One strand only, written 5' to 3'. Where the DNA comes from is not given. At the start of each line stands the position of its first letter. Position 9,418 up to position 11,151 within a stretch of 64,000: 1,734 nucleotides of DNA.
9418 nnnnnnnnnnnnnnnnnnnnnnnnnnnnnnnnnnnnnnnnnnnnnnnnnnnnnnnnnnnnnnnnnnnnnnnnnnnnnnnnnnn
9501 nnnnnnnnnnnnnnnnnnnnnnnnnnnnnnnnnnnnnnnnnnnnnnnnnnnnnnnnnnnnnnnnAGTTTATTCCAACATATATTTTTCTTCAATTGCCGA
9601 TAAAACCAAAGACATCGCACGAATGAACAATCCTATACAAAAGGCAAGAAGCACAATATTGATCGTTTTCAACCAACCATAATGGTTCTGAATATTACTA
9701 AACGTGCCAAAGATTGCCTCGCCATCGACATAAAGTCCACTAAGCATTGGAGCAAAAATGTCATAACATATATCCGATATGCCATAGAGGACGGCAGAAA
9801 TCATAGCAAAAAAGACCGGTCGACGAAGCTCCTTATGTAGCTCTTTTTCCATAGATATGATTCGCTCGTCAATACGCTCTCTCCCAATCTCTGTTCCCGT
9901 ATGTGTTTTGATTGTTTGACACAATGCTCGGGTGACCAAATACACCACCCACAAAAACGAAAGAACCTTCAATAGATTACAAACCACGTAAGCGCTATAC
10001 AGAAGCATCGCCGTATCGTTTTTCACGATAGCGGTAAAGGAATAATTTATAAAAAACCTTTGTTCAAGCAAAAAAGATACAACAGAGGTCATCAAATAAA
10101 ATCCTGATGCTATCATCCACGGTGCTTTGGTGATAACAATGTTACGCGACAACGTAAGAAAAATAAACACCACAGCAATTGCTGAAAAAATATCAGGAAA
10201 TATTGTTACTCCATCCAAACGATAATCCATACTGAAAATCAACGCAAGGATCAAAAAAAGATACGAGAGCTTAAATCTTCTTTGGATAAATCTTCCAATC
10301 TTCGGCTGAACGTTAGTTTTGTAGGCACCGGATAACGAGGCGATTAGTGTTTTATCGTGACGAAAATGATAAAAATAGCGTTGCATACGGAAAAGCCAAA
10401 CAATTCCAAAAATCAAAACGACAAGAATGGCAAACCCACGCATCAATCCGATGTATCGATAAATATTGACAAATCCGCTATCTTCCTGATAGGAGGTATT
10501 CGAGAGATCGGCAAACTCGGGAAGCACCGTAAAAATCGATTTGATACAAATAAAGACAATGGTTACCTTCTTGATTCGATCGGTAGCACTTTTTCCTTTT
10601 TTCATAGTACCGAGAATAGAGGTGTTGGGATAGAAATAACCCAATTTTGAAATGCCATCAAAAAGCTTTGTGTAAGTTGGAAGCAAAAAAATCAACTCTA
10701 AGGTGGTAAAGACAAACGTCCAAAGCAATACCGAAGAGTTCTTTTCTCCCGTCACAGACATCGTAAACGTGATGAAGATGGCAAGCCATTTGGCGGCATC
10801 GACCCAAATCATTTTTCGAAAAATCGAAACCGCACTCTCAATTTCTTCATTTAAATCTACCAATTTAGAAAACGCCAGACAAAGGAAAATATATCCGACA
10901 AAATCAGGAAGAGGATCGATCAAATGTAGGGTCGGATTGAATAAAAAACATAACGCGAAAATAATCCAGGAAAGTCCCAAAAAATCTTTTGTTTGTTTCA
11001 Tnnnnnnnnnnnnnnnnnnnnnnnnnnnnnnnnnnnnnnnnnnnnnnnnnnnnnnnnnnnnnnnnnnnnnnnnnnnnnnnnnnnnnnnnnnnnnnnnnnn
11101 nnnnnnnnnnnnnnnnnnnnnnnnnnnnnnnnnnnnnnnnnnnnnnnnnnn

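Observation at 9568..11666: Two translationally coupled, apparently paralogous multipass membrane proteins of unknown function after secA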

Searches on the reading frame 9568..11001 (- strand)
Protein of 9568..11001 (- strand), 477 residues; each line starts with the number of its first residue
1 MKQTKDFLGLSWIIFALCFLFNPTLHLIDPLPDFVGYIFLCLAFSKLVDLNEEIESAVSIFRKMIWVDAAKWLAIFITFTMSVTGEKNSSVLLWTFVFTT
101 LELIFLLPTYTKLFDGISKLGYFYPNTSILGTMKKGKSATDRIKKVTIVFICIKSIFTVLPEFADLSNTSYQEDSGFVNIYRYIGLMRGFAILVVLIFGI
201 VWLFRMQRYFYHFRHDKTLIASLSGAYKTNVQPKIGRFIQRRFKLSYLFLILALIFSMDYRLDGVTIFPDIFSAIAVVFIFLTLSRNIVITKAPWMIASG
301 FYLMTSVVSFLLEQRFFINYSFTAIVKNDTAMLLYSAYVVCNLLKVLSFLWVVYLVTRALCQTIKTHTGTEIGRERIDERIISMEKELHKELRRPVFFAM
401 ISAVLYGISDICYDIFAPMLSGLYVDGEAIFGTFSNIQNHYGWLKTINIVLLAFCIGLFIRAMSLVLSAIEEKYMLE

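Call 3: search_protein_families(library=pfam, proteins=[window:9568-11001:-], max_evalue=1)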
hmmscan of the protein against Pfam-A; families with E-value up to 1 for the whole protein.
window:9568-11001:- (477 aa): 1 family
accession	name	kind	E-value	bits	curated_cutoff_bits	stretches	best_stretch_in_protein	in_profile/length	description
PF18291.6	HU-HIG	-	0.1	13.1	26.2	1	118-156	76-114/125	HU domain fused to wHTH, Ig, or Glycine-rich motif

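Call 4: search_protein_families(library=ncbifam, proteins=[window:9568-11001:-], max_evalue=1)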
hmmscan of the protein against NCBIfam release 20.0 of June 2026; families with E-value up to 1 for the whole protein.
window:9568-11001:- (477 aa): 0 families

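Call 7: find_homologous_proteins(query=window:9568-11001:-)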
Query window:9568-11001:- (477 aa): 65 proteins with E <= 0.001 among 8000 candidates.
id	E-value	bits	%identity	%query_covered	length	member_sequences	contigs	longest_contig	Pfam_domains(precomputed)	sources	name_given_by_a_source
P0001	0.0e+0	1047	100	100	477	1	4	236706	-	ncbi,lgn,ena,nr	ncbi:MAG: hypothetical protein J6Q82_00395 [Clostridia bacterium]|nr:hypothetical protein [Clostridi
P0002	2.7e-256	869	79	100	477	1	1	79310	-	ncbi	-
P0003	4.6e-215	733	67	100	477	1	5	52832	-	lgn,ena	-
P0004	6.2e-211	720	67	100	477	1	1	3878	-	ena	-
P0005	2.9e-209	714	65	100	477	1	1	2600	-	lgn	-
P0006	1.9e-190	652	60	100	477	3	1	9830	-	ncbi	-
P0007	3.8e-188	645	59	100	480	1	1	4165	-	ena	-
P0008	3.3e-184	632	58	100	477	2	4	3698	-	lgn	-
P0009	9.6e-181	620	57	100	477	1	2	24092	-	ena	-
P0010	2.2e-179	616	57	100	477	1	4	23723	-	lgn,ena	-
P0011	1.0e-177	610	58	99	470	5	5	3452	-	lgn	-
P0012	1.6e-176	606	55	100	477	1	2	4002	-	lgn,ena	-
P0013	8.5e-171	587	58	100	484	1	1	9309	-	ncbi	-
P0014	9.8e-170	584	54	100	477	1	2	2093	-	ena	-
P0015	2.9e-144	500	55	84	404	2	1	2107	-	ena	-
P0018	9.5e-119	416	43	100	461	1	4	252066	-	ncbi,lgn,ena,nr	ncbi:MAG: hypothetical protein IJY47_01360 [Clostridia bacterium]|nr:hypothetical protein [Clostridi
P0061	1.0e-35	142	31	69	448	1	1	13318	-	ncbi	-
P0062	6.5e-20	90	25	93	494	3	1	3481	-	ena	-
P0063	5.5e-16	77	26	78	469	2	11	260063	-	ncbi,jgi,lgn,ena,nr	ncbi:MAG: hypothetical protein E7626_00595 [Ruminococcaceae bacterium]|nr:hypothetical protein [Osci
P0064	7.7e-6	44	27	41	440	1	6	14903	-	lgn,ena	-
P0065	6.8e-5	40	26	54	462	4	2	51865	-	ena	-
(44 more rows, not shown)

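Call 13: search_solved_structures(query=A2, max_evalue=10)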
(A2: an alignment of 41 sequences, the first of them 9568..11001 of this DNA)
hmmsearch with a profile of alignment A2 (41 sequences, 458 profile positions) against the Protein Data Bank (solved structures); distinct sequences matched with E-value up to 10: 27.
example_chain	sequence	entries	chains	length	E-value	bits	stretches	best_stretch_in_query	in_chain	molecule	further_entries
4pjq_A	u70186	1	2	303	1.3e-09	40.5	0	31-66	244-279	Pentatricopeptide repeat protein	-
6een_A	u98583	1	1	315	1.3e-08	37.3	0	33-55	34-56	Designer Pentatricopeptide Protein dPPR10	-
5orm_A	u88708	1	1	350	3.2e-08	35.9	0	31-62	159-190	cPPR-Telo1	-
5orq_A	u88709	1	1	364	4.5e-08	35.4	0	31-56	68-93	cPPR-Telo1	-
5i9h_A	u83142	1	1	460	5.8e-07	31.8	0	33-64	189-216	pentatricopeptide repeat protein dPPR-U8G2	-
5i9f_A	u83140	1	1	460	6.1e-06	28.4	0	33-64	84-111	pentatricopeptide repeat protein dPPR-U10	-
4pjr_A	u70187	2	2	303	9.9e-06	27.7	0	31-56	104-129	Pentatricopeptide repeat protein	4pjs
5i9d_A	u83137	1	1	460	9.3e-05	24.5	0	33-64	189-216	pentatricopeptide repeat protein dPPR-U8A2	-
6een_B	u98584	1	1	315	0.00014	23.9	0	33-56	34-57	Designer Pentatricopeptide Protein dPPR10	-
5i9g_C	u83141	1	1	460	0.00015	23.9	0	33-61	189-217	pentatricopeptide repeat protein dPPR-U8C2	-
4ozs_A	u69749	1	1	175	0.021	16.8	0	33-56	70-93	Alpha solenoid protein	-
7aok_A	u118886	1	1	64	0.63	11.9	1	231-278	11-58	Subtilisin-chymotrypsin inhibitor-2A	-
7aon_A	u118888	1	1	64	0.84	11.5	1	231-277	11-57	Subtilisin-chymotrypsin inhibitor-2A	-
3ci2_A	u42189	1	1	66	0.86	11.4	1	231-278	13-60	CHYMOTRYPSIN INHIBITOR 2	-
7a1h_A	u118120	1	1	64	0.92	11.3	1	231-278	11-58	Subtilisin-chymotrypsin inhibitor-2A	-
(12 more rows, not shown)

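Call 22: predict_structure(alignment_id=A2)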
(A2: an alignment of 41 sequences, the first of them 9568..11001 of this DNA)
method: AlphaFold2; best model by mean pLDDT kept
length: 477 residues; sequences in the alignment: 41
mean_pLDDT: 81.6   pTM: 0.72
mean pLDDT of the five models: 81.6, 81.2, 79.5, 78.8, 78.7
residues with pLDDT >= 90: 136; 70-90: 269; 50-70: 52; < 50: 20
segments of 3 or more residues with pLDDT < 50: 1-3, 424-440
pLDDT, mean of each block of 10 residues (from residue 1): 60 88 77 87 87 90 89 82 76 89 92 90 79 68 91 90 72 56 82 91 92 85 84 81 89 85 65 89 83 86 91 82 76 87 92 92 84 68 85 92 91 76 45 41 76 92 92 79
secondary structure, 60 per line:
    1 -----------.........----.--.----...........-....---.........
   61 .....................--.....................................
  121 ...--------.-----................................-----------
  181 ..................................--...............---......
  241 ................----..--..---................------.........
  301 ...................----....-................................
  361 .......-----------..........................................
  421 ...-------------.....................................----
elements in order: H12-20 H33-43 H45-48 H52-81 H84-123 H139-169 H181-214 H217-231 H235-256 H270-285 H292-319 H324-327 H329-367 H379-423 H437-473

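Call 26: fold_search(model_id=the predicted structure, library=pdb)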
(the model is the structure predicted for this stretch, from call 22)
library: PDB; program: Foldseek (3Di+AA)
matches with E <= 10: 135; with E <= 0.001: 0
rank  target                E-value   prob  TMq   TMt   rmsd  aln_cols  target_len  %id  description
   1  8uga_A                5.1e-01  0.08  0.12  0.13  27.5       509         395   10  Mus musculus Otopetrin 2 (mOTOP2) M374W in pH 8.0 (released 2024-08-21)
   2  6a30_A                8.1e-01  0.06  0.12  0.11  31.5       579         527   13  Crystal Structure of Munc13-1 MUN Domain and Synaptobrevin-2 Juxtamembrane Linker Region (released 2019-01-30)
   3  7unm_A                9.2e-01  0.08  0.11  0.13  26.4       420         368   10  Human TMEM175 in an closed state (released 2022-06-29)
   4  6d7s_A                9.2e-01  0.08  0.13  0.11  25.4       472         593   12  Cryo-EM structure of human TRPV6-Y467A in amphipols (released 2018-07-18)
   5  7n7p_A                1.0e+00  0.28  0.20  0.27  21.8       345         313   11  Cryo-EM structure of human TMEM120A (released 2021-09-01)
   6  3dyj_A                1.1e+00  0.12  0.15  0.21  25.5       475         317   11  Crystal Structure of the R11R12 Domains of Talin (released 2009-01-27)
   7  6drz                  1.3e+00  0.11  0.14  0.16  27.8       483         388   12  Structural Determinants of Activation and Biased Agonism at the 5-HT2B Receptor (released 2018-08-29)
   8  9h3i_C                1.3e+00  0.11  0.16  0.17  24.4       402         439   10  trans-aconitate decarboxylase Tad1- wild type (released 2025-03-19)
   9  9qn7_A                1.5e+00  0.08  0.13  0.17  27.3       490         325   10  Structure of talin in complex with a peptide fragment (released 2025-10-08)
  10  3mk7_G                1.7e+00  0.08  0.18  0.18  26.0       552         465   12  The structure of CBB3 cytochrome oxidase (released 2010-08-04)
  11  9h3i_A                1.7e+00  0.11  0.16  0.17  23.6       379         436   10  trans-aconitate decarboxylase Tad1- wild type (released 2025-03-19)
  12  9w32_A                1.9e+00  0.06  0.13  0.15  30.0       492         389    9  antagonist 1-bound inactive SSTR5 structure (released 2026-01-21)
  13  5uvi                  2.0e+00  0.13  0.19  0.22  27.1       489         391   11  Serial Millisecond Crystallography of Membrane and Soluble Protein Micro-crystals using Synchrotron Radiation (released 2017-05-24)
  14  4g7q_A                2.0e+00  0.05  0.13  0.12  30.1       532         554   11  Structure of Recombinant Cytochrome ba3 Oxidase mutant V236L from Thermus thermophilus (released 2013-07-24)
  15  8qc1_L                2.0e+00  0.04  0.13  0.11  24.8       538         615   11  Respiratory complex I from Paracoccus denitrificans in MSP2N2 nanodiscs (ND4 & ND5 focus refinement) (released 2024-09-11)
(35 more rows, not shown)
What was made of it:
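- On Any solved structure (PDB) or viral predicted structure (BFVD): Foldseek for B: best E = 0.5, TM-score at most 0.23 (call 26).
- Foldseek against the PDB gives nothing: best E = 0.5, TM-score at most 0.23 (call 26).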

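Call 27: search_protein_families(library=pfam, alignment_id=A2, max_evalue=1)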
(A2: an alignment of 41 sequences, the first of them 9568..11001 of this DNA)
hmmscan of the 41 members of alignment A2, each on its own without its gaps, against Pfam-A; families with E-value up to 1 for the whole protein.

A. member 1, window:9568-11001:- (477 aa): 1 family
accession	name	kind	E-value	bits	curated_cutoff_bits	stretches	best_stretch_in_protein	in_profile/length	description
PF18291.6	HU-HIG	-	0.1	13.1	26.2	1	118-156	76-114/125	HU domain fused to wHTH, Ig, or Glycine-rich motif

B. families by the number of members that match (of 41 scanned): 28 families (the first 25 are shown)
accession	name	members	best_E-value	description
PF04956.18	TrbC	3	0.023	TrbC/VIRB2 pilin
PF14219.11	DUF4328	3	0.16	Domain of unknown function (DUF4328)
PF00198.28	2-oxoacid_dh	2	0.00098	2-oxoacid dehydrogenases acyltransferase (catalytic domain)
PF11368.13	DUF3169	2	0.0015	Protein of unknown function (DUF3169)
PF00873.25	ACR_tran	2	0.0087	AcrB/AcrD/AcrF family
PF05767.17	Pox_A14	1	0.011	Poxvirus virion envelope protein A14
PF22570.1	LiaF-TM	1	0.013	LiaF transmembrane domain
PF23539.1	DUF7134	1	0.035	Domain of unknown function (DUF7134)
PF07226.16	DUF1422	1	0.04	Protein of unknown function (DUF1422)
PF20520.3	Ac45-VOA1_TM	1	0.04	V0 complex accessory subunit Ac45/VOA1 transmembrane domain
PF14333.11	DUF4389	1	0.047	Domain of unknown function (DUF4389)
PF16492.10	Cadherin_C_2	1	0.067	Cadherin cytoplasmic C-terminal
PF11833.13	CPP1-like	1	0.085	Protein CHAPERONE-LIKE PROTEIN OF POR1-like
PF18291.6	HU-HIG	1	0.1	HU domain fused to wHTH, Ig, or Glycine-rich motif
PF04161.18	Arv1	1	0.1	Arv1-like family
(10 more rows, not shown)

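Call 35: search_protein_representatives(alignment_id=A2)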
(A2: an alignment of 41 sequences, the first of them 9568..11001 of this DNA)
Query: 41 sequences, 458 profile positions. Proteins with E-value up to 0.001 (for the whole library): 1396; up to 1e-10: 1188; up to 1e-30: 877. The best 150 are listed.
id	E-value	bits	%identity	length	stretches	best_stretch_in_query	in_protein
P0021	1.2e-188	643.9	-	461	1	4-458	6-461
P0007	1.5e-179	613.9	-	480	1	2-458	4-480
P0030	8.7e-174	594.9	-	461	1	4-458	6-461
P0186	1.1e-172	591.4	-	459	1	3-458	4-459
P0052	6.0e-170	582.3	-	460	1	1-458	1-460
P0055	2.2e-160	550.7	-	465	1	2-457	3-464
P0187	4.0e-155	533.4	-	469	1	2-458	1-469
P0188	1.0e-151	522.2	-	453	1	5-458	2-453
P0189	6.6e-151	519.5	-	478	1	4-458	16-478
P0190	1.0e-150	518.9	-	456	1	2-458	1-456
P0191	1.3e-150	518.5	-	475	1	4-458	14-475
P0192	2.0e-149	514.6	-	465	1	3-457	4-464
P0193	5.7e-149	513.2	-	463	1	4-458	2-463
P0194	8.6e-149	512.6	-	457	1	2-457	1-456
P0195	4.1e-148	510.3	-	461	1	2-457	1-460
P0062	9.2e-102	357.5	-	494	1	2-458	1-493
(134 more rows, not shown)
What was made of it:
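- The family is large: 1,396 clusters at 50% identity (call 35).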

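Call 38: find_encoding_contigs(protein=P0063, flank=6000, max_places=2)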
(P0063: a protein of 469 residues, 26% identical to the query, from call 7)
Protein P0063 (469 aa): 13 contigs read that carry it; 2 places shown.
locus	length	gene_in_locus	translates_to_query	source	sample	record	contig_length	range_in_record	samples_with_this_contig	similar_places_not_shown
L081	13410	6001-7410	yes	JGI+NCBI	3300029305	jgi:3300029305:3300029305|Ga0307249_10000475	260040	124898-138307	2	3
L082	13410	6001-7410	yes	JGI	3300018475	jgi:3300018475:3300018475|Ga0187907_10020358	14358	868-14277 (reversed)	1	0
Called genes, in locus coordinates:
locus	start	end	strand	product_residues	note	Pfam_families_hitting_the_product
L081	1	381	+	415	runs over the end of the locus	PF00464:SHMT, PF00155:Aminotran_1_2 (weak), PF01212:Beta_elim_lyase (weak)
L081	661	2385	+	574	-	-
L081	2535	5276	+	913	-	PF07517:SecA_DEAD, PF00270:DEAD (weak), PF01043:SecA_PP_bind, PF21090:P-loop_SecA, PF07516:SecA_SW, PF02810:SEC-C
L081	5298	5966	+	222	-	-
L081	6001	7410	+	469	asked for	-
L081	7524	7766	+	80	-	-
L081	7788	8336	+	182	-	PF03167:UDG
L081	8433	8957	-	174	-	PF20122:DUF6512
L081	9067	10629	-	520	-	PF00474:SSF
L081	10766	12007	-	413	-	PF12698:ABC2_membrane_3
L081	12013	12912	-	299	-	PF00005:ABC_tran, PF13304:AAA_21, PF13732:DrrA1-3_C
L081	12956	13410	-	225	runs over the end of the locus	PF18917:LiaI-LiaF-like_TM1 (weak), PF22570:LiaF-TM, PF09922:LiaF-like_C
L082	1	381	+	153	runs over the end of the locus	?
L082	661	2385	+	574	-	-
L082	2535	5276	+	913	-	PF07517:SecA_DEAD, PF00270:DEAD (weak), PF01043:SecA_PP_bind, PF21090:P-loop_SecA, PF07516:SecA_SW, PF02810:SEC-C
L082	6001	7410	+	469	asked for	-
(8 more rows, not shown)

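Call 39: find_encoding_contigs(protein=P0065, flank=6000, max_places=2)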
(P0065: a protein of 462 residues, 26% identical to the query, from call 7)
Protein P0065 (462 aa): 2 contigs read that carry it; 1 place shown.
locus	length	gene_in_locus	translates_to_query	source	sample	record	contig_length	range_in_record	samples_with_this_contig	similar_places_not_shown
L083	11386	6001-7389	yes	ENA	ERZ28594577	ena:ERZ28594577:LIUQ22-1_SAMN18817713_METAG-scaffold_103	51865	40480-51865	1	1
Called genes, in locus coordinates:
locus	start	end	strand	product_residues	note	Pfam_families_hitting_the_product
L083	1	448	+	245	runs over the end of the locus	PF02390:Methyltransf_4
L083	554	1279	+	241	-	PF07991:KARI_N (faint), PF02826:2-Hacid_dh_C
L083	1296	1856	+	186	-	PF02441:Flavoprotein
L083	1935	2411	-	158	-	PF00588:SpoU_methylase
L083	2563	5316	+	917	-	PF07517:SecA_DEAD, PF00270:DEAD (weak), PF01043:SecA_PP_bind, PF21090:P-loop_SecA, PF07516:SecA_SW, PF02810:SEC-C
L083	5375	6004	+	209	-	-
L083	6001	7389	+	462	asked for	-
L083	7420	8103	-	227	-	PF14285:DUF4367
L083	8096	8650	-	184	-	PF08281:Sigma70_r4_2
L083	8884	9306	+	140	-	-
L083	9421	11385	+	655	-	?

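Call 49: search_protein_families(library=padloc, proteins=[window:9568-11001:-], max_evalue=1)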
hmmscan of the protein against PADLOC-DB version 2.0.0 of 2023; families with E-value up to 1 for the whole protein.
window:9568-11001:- (477 aa): 0 families

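Call 52: find_homologous_proteins(query=L081:5298-5963:+, max_evalue=0.01)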
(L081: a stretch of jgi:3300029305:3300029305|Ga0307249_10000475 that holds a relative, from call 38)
Query L081:5298-5963:+ (222 aa): 30 proteins with E <= 0.01 among 755 candidates.
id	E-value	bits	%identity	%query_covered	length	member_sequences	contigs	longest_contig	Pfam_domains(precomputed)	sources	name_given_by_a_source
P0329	2.2e-134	464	99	100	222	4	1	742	-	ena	-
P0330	1.0e-118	413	86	100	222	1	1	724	-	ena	-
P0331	2.0e-117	409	86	100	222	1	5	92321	-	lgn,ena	-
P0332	2.5e-117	408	87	100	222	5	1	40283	-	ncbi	-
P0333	5.7e-117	407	83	100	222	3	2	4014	-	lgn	-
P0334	1.1e-105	370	75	100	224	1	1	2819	-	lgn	-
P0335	4.3e-102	359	74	100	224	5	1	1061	-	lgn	-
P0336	3.4e-101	356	71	100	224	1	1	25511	-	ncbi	-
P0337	8.6e-101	354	71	100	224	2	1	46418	-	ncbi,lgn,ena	-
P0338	8.5e-100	351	69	100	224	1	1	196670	-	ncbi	-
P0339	3.1e-57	212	49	100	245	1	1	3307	-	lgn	-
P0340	1.5e-56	210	50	100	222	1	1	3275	-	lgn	-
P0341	4.7e-54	202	48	100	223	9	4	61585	-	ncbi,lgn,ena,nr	ncbi:MAG: hypothetical protein J6M35_09585 [Clostridia bacterium]|nr:hypothetical protein [Clostridi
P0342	5.1e-54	202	48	100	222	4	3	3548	-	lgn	-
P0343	3.0e-53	199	48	100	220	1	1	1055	-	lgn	-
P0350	4.8e-51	192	47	100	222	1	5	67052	-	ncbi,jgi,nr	ncbi:MAG: hypothetical protein E7633_09085 [Ruminococcaceae bacterium]|nr:hypothetical protein [Osci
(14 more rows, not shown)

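Call 58: find_encoding_contigs(protein=P0064, flank=6000, max_places=2)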
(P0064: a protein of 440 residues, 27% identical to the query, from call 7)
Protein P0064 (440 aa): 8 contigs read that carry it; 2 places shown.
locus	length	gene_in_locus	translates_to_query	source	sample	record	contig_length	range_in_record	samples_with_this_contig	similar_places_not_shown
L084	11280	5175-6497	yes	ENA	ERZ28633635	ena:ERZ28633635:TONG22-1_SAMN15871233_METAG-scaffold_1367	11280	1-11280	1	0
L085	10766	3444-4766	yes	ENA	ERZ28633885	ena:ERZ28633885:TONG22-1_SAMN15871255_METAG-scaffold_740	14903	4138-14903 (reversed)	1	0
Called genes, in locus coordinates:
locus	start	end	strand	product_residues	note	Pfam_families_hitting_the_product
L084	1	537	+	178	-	?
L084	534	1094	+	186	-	PF02441:Flavoprotein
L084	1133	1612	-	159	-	PF00588:SpoU_methylase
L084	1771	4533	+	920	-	PF07517:SecA_DEAD, PF00270:DEAD (weak), PF01043:SecA_PP_bind, PF21090:P-loop_SecA, PF07516:SecA_SW, PF02810:SEC-C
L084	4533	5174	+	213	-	-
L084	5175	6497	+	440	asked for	-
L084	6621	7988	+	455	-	PF01554:MatE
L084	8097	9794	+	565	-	PF13306:LRR_5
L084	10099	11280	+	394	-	?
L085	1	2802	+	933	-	?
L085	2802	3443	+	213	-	-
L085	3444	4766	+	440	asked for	-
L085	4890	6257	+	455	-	PF01554:MatE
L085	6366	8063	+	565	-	PF13306:LRR_5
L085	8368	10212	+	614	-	PF13304:AAA_21 (faint), PF00005:ABC_tran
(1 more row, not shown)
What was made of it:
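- The secA stop and A start overlap in L084 (call 58).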
